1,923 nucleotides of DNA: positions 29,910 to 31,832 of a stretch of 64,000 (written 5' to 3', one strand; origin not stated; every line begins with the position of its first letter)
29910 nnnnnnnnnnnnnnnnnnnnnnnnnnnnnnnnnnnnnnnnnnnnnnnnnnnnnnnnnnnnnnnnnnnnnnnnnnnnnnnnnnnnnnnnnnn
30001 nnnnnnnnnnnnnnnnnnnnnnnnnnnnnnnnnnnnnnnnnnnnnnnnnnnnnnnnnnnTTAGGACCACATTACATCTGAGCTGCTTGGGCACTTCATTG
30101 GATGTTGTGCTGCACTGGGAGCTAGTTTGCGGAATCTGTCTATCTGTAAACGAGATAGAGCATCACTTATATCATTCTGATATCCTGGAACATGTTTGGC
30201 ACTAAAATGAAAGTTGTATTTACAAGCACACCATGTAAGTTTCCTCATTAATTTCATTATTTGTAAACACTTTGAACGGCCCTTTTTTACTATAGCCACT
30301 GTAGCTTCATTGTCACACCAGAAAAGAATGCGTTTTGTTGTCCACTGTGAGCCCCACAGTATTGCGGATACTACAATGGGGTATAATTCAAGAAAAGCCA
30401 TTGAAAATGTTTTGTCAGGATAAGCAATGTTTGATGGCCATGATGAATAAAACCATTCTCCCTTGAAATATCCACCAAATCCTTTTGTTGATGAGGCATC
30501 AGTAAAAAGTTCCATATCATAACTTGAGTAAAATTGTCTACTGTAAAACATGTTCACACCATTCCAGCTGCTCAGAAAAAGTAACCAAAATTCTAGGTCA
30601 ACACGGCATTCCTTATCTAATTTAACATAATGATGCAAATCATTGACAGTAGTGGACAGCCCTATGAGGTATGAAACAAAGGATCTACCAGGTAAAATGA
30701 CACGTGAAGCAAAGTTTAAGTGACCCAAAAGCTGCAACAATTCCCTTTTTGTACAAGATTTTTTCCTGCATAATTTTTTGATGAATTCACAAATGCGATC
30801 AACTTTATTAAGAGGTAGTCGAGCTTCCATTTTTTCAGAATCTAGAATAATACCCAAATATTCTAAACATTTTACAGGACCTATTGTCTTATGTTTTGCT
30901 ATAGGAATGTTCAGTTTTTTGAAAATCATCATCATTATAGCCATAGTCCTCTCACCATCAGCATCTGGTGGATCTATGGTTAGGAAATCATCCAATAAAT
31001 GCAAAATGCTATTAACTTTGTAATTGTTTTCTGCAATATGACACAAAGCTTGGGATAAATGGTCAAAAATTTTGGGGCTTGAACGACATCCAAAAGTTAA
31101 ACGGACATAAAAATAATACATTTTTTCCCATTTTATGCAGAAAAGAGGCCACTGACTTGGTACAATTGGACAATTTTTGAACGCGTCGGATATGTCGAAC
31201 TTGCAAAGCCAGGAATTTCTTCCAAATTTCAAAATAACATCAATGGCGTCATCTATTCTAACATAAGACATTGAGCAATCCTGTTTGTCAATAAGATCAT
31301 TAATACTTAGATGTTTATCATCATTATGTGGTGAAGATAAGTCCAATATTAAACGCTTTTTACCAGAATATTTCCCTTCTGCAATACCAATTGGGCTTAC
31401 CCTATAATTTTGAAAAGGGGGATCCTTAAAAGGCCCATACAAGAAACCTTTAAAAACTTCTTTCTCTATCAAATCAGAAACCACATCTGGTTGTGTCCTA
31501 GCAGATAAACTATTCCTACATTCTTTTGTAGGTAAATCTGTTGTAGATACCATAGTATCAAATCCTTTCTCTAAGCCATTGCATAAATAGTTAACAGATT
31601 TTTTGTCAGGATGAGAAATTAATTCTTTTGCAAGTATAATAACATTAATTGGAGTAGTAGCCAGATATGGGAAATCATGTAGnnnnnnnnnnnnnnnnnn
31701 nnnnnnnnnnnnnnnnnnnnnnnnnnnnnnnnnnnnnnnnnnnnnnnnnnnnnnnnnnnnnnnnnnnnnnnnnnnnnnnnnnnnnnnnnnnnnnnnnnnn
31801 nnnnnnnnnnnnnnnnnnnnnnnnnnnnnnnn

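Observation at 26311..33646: Apparently intact Ngaro-type tyrosine-recombinase retrotransposon with textbook split direct repeats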

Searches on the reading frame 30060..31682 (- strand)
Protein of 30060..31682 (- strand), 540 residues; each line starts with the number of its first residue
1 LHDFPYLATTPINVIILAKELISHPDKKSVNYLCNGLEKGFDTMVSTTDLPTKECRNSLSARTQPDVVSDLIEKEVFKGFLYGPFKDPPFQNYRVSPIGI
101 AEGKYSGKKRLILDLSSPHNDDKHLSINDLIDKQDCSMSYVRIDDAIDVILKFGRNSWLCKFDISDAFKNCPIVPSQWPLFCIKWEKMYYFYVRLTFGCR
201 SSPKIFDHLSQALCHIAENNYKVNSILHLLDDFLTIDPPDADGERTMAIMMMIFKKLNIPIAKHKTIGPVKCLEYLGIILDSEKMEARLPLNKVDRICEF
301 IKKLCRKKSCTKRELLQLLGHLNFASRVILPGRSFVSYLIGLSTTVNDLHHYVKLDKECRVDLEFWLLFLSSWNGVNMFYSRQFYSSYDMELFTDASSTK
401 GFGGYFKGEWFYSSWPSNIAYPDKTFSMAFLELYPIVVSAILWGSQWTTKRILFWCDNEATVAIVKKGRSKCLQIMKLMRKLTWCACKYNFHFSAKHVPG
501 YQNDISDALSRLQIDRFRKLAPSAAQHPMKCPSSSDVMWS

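Call 4: search_protein_families(library=pfam, proteins=[window:30060-31553:-], max_evalue=1)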
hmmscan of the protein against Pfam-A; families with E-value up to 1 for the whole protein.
window:30060-31553:- (497 aa): 2 families
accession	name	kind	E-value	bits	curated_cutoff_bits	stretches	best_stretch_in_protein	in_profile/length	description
PF00078.32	RVT_1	-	3.6e-09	37.1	29.6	1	101-236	55-204/205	Reverse transcriptase (RNA-dependent DNA polymerase)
PF20790.2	Reov_VP3_GTase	-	0.04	13.7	27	1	414-462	159-210/264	Reovirus VP3 protein, guanylyltransferase (GTase)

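Call 9: find_homologous_proteins(query=window:30060-31553:-)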
Query window:30060-31553:- (497 aa): 1154 proteins with E <= 0.001 among 6185 candidates; the best 120 are listed.
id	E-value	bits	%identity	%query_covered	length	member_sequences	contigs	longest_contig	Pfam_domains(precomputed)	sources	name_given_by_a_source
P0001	0.0e+0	1162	99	100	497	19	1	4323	PF00078.33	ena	-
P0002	7.9e-288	973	81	100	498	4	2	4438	PF00078.33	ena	-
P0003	3.4e-283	958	81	100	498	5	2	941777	PF00078.33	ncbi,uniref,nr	ncbi:unnamed protein product [Mytilus edulis]|uniref:Reverse transcriptase domain-containing protein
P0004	6.1e-273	924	99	81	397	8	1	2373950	PF00078.33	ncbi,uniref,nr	ncbi:unnamed protein product [Mytilus edulis]|uniref:Reverse transcriptase domain-containing protein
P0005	2.2e-272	923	78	100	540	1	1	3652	PF00078.33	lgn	-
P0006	1.2e-266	904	76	100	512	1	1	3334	PF00078.33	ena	-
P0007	1.5e-262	890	76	100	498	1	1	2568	PF00078.33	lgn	-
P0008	1.2e-258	877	98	53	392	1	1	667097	-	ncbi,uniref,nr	ncbi:unnamed protein product [Mytilus edulis]|uniref:Reverse transcriptase domain-containing protein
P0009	1.4e-257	874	74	100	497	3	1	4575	PF00078.33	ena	-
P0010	3.3e-256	869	75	100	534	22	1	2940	PF00078.33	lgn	-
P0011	6.2e-256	868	74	100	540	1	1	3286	PF00078.33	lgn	-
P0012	4.1e-240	816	70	100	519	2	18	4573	PF00078.33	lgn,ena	-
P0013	6.2e-234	796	69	99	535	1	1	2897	PF00078.33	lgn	-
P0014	2.8e-232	790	67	100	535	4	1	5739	PF00078.33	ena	-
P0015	7.6e-232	789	83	85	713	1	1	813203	-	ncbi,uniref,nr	ncbi:unnamed protein product [Mytilus edulis]|uniref:Tyr recombinase domain-containing protein n=1 T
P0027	7.8e-209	713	62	100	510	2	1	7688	PF00078.33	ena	-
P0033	2.2e-206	705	62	100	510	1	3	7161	PF00078.33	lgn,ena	-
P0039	4.1e-205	701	60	100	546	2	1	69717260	PF00078.33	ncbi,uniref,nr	ncbi:uncharacterized protein LOC133171907 [Saccostrea echinata]|uniref:uncharacterized protein LOC13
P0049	4.5e-203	694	61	100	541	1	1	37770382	PF00078.33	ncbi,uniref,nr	ncbi:uncharacterized protein LOC117344458 isoform X1 [Pecten maximus]|uniref:uncharacterized protein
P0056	4.4e-202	691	60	100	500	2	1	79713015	PF00078.33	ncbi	ncbi:hypothetical protein SNE40_002790 [Patella caerulea]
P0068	1.1e-199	683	62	100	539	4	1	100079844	PF00078.33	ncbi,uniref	ncbi:uncharacterized protein [Mytilus edulis]|uniref:uncharacterized protein n=1 Tax=Mytilus edulis 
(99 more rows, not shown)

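Call 28: find_encoding_contigs(protein=window:30060-31553:-, flank=10000, max_places=8)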
Protein window:30060-31553:- (497 aa): 5 contigs read that carry it; 5 places shown.
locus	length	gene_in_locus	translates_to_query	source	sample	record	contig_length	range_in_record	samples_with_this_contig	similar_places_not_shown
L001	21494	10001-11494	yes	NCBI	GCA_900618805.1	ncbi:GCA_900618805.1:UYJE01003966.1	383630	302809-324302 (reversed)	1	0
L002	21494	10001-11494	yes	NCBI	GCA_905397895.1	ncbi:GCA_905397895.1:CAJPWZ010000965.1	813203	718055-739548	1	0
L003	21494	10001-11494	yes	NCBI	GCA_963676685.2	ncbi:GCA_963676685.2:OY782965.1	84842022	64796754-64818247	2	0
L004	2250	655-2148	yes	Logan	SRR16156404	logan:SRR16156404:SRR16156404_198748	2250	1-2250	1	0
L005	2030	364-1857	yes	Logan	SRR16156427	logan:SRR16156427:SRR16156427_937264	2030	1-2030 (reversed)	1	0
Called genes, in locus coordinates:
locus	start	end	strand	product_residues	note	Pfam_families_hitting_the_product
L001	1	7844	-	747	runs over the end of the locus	-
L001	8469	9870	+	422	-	-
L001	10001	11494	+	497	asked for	PF00078:RVT_1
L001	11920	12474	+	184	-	-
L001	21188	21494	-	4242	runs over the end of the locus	-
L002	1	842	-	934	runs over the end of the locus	-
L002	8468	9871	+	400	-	-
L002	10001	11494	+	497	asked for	PF00078:RVT_1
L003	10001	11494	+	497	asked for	PF00078:RVT_1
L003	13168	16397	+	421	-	PF01771:Viral_alk_exo, PF09588:YqaJ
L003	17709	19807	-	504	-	PF05485:THAP, PF13613:HTH_Tnp_4, PF01609:DDE_Tnp_1, PF13359:DDE_Tnp_4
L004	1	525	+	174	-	?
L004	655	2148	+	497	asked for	PF00078:RVT_1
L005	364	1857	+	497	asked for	PF00078:RVT_1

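Call 33: search_solved_structures(query=window:30060-31682:-, max_evalue=1, show_alignments=2)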
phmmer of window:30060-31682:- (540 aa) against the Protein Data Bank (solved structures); distinct sequences matched with E-value up to 1: 12.
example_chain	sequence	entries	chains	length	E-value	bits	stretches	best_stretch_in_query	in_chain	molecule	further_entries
7uyn_A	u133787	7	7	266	0.0098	17.8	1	156-281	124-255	reverse transcriptase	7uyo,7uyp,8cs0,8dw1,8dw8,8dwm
1nnd_A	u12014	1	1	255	0.012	17.5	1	156-281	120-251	Reverse Transcriptase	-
1d1u_A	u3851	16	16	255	0.013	17.4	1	156-281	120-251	PROTEIN (REVERSE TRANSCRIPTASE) | Reverse Transcriptase | Reverse transcriptase domain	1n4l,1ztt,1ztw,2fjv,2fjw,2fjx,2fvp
1i6j_A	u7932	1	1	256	0.013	17.4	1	156-281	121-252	REVERSE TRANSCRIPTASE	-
1d0e_A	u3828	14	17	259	0.013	17.3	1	156-281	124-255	REVERSE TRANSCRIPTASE | Gag-Pol polyprotein | reverse transcriptase catalytic fragment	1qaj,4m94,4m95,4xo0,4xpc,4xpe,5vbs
4hkq_A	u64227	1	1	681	0.014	17.3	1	156-282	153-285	Reverse transcriptase/ribonuclease H p80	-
7kse_A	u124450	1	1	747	0.015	17.2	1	149-329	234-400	Peptidase A9/Reverse transcriptase/RNase H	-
7ksf_A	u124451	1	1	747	0.015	17.2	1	149-329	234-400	Protease/Reverse transcriptase/ribonuclease H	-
1mml_A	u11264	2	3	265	0.025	16.4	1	156-280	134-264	MMLV REVERSE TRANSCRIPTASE | REVERSE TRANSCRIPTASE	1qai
5dmq_A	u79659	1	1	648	0.039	15.8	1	156-282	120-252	Reverse transcriptase/ribonuclease H p80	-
4mh8_A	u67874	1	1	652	0.04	15.8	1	156-282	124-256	Reverse transcriptase/ribonuclease H p80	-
8wus_E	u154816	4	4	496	0.065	15.1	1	156-282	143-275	Gag-Pol polyprotein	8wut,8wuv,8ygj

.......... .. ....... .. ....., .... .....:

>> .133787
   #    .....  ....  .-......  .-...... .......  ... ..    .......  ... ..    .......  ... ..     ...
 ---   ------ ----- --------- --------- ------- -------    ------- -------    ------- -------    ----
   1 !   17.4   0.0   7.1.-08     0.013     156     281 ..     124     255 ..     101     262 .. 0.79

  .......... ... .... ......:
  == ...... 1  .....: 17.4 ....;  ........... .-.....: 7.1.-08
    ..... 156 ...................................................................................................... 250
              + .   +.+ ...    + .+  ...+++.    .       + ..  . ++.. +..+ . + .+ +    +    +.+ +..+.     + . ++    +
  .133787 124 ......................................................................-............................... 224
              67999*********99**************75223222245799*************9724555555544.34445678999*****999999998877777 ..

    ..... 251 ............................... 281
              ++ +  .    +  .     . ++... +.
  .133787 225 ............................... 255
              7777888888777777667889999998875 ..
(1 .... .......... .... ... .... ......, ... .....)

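Call 41: find_encoding_contigs(protein=P0027, flank=10000, max_places=3)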
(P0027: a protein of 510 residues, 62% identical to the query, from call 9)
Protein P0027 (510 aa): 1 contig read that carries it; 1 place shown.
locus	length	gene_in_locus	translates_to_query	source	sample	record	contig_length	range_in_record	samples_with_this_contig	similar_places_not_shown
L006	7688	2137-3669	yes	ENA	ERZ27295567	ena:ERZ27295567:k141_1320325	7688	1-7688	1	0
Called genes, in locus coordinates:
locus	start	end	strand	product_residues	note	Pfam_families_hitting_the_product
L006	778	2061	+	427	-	-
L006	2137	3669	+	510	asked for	PF00078:RVT_1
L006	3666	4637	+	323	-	PF00589:Phage_integrase (weak)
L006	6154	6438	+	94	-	-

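Call 42: find_encoding_contigs(protein=P0033, flank=10000, max_places=3)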
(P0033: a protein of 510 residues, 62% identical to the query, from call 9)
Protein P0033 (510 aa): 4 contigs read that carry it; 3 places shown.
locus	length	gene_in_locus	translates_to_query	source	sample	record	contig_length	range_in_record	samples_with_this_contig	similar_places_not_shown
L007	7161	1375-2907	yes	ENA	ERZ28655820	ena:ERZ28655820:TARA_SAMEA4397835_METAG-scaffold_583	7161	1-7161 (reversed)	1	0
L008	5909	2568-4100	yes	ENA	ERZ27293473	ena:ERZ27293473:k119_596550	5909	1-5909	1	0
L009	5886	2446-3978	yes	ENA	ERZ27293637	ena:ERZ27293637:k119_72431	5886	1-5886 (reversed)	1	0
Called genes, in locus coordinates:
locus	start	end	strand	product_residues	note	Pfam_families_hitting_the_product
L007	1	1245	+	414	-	?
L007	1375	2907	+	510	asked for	PF00078:RVT_1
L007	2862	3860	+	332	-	-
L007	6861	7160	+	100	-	?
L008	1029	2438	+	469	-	-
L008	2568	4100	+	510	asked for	PF00078:RVT_1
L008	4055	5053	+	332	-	-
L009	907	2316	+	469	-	-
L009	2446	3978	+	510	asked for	PF00078:RVT_1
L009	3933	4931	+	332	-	-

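Call 43: find_encoding_contigs(protein=P0039, flank=10000, max_places=2)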
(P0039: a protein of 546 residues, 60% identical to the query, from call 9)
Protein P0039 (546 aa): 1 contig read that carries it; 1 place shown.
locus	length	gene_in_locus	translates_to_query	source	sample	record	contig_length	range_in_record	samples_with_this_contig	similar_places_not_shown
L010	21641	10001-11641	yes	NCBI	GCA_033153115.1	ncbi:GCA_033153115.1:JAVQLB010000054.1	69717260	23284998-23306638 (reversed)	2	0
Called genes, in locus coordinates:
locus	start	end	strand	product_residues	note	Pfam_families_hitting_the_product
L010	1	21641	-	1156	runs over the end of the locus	PF00270:DEAD, PF00271:Helicase_C, PF04408:WHD_HA2 (faint), PF21010:HA2_C, PF07717:OB_NTP_bind, PF23362:DHX37_C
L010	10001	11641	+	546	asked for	PF00078:RVT_1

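Call 63: predict_structure(alignment_id=A2)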
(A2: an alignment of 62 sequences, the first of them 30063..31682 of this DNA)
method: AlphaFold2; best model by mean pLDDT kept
length: 540 residues; sequences in the alignment: 62
mean_pLDDT: 92.0   pTM: 0.86
mean pLDDT of the five models: 92.0, 92.0, 91.7, 91.2, 90.0
residues with pLDDT >= 90: 431; 70-90: 92; 50-70: 15; < 50: 2
segments of 3 or more residues with pLDDT < 50: none
pLDDT, mean of each block of 10 residues (from residue 1): 67 97 96 97 92 93 96 95 94 94 77 87 86 80 92 97 93 96 97 91 94 97 95 97 97 97 94 94 95 91 94 92 91 89 90 91 95 92 93 91 97 86 70 96 97 92 91 91 96 91 89 96 97 92
secondary structure, 60 per line:
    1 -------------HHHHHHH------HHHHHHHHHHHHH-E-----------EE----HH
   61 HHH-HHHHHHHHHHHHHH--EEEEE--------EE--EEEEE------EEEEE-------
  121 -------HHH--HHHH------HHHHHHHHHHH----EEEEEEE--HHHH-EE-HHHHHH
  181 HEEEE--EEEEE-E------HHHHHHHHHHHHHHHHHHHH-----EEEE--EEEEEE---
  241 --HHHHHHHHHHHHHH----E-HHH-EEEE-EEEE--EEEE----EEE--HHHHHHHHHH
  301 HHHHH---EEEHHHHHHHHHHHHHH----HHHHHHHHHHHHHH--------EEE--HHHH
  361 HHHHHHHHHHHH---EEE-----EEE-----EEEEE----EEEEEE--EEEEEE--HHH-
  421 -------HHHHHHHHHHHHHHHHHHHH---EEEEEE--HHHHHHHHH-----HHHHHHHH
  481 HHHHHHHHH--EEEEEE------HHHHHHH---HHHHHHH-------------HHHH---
elements in order: H14-20 H27-39 H59-63 H65-78 E81-85 E98-102 E109-113 H133-136 H143-153 E158-164 H167-170 H175-181 E182-185 E188-192 H201-220 E226-229 E232-237 H243-256 E267-270 E272-275 E278-281 E286-288 H291-305 E309-311 H312-325 H330-343 E352-354 H357-372 E376-378 E384-386 E392-396 E401-406 E409-414 H428-447 E451-456 H459-467 H473-489 E492-497 H504-510 H514-520 H534-537

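Call 65: fold_search(model_id=the predicted structure, library=pdb)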
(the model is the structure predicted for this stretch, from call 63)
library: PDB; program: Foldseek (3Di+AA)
matches with E <= 10: 1119; with E <= 0.001: 646
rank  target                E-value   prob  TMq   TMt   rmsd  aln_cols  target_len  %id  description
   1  8r0s_A                3.5e-18  1.00  0.46  0.52  13.2       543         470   15  Structure of reverse transcriptase from Cauliflower Mosaic Virus in complex with RNA/DNA hybrid (released 2024-07-24)
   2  7o0h_A                4.2e-17  1.00  0.48  0.46  13.0       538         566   15  Structure of the foamy viral protease-reverse transcriptase dRH in complex with ds DNA. (released 2021-06-30)
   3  7o0g_A                7.7e-17  1.00  0.46  0.35  13.5       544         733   15  Structure of the foamy viral protease-reverse transcriptase in complex with RNA/DNA hybrid. (released 2021-06-30)
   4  7o24_A                2.8e-16  1.00  0.46  0.51  13.5       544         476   15  Structure of the foamy viral protease-reverse transcriptase in complex with dsDNA. (released 2021-06-30)
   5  4ol8_B                1.2e-15  1.00  0.32  0.38  20.1       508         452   16  Ty3 reverse transcriptase bound to DNA/RNA (released 2014-03-05)
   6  7sr6_A                1.2e-15  1.00  0.43  0.42  12.7       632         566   13  Human Endogenous Retrovirus (HERV-K) reverse transcriptase ternary complex with dsDNA template Primer and dNTP (released 2022-07-20)
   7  4mh8                  1.3e-15  1.00  0.47  0.54   9.9       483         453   15  The crystal structure of the monomeric reverse transcriptase from moloney murine leukemia virus (released 2013-10-16)
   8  4hkq_A                1.6e-15  1.00  0.47  0.57  10.0       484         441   15  XMRV reverse transcriptase in complex with RNA/DNA hybrid (released 2013-02-20)
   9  4ol8_A                4.8e-15  1.00  0.42  0.56  10.7       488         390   14  Ty3 reverse transcriptase bound to DNA/RNA (released 2014-03-05)
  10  4ol8_E                5.1e-15  1.00  0.40  0.54  11.5       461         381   16  Ty3 reverse transcriptase bound to DNA/RNA (released 2014-03-05)
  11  7kse                  8.5e-15  1.00  0.33  0.25  20.0       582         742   15  Crystal structure of Prototype Foamy Virus Protease-Reverse Transcriptase CSH mutant (selenomethionine-labeled) (released 2021-08-11)
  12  8wus_E                1.0e-14  1.00  0.49  0.57  10.0       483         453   15  SpCas9-MMLV RT-pegRNA-target DNA complex (termination) (released 2024-06-05)
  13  5dmq_A                1.6e-14  1.00  0.38  0.34  21.0       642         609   13  Crystal structure of mouse eRF1 in complex with Reverse Transcriptase (RT) of Moloney Murine Leukemia Virus (released 2016-07-06)
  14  7ksf                  1.6e-14  1.00  0.32  0.24  19.3       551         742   16  Crystal structure of Prototype Foamy Virus Protease-Reverse Transcriptase (native) (released 2021-08-11)
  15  7o0h_B                1.7e-14  1.00  0.30  0.31  21.4       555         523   15  Structure of the foamy viral protease-reverse transcriptase dRH in complex with ds DNA. (released 2021-06-30)
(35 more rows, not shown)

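Call 74: find_encoding_contigs(protein=P0049, flank=6000, max_places=1)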
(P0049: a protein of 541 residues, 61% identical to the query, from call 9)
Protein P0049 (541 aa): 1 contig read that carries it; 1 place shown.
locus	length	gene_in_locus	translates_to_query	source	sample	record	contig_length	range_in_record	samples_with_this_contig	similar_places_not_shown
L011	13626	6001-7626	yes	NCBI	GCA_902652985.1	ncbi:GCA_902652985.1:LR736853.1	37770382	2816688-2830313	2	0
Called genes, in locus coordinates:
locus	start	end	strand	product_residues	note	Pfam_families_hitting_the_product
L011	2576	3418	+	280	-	-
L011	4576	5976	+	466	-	-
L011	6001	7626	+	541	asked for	PF00078:RVT_1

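Call 75: find_encoding_contigs(protein=P0056, flank=6000, max_places=1)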
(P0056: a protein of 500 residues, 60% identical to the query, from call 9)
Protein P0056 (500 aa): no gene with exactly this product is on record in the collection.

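Call 76: find_encoding_contigs(protein=P0068, flank=6000, max_places=1)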
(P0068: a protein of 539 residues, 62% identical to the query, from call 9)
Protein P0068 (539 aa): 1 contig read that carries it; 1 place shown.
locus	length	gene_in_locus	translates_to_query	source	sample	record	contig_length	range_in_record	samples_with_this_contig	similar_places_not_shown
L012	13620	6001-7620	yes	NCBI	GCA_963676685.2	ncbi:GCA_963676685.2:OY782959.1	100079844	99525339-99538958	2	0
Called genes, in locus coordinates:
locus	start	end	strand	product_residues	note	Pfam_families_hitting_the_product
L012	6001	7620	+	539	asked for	PF00078:RVT_1 (weak)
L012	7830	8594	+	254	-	-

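Call 77: find_encoding_contigs(protein=P0014, flank=6000, max_places=1)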
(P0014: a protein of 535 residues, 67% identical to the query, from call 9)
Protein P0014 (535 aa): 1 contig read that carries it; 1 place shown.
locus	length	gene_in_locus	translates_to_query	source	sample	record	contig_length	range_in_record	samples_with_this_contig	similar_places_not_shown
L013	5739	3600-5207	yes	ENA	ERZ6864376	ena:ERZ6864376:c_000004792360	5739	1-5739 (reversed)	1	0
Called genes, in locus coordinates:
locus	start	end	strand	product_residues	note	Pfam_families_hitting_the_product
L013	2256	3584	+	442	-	-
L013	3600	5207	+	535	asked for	PF00078:RVT_1 (weak)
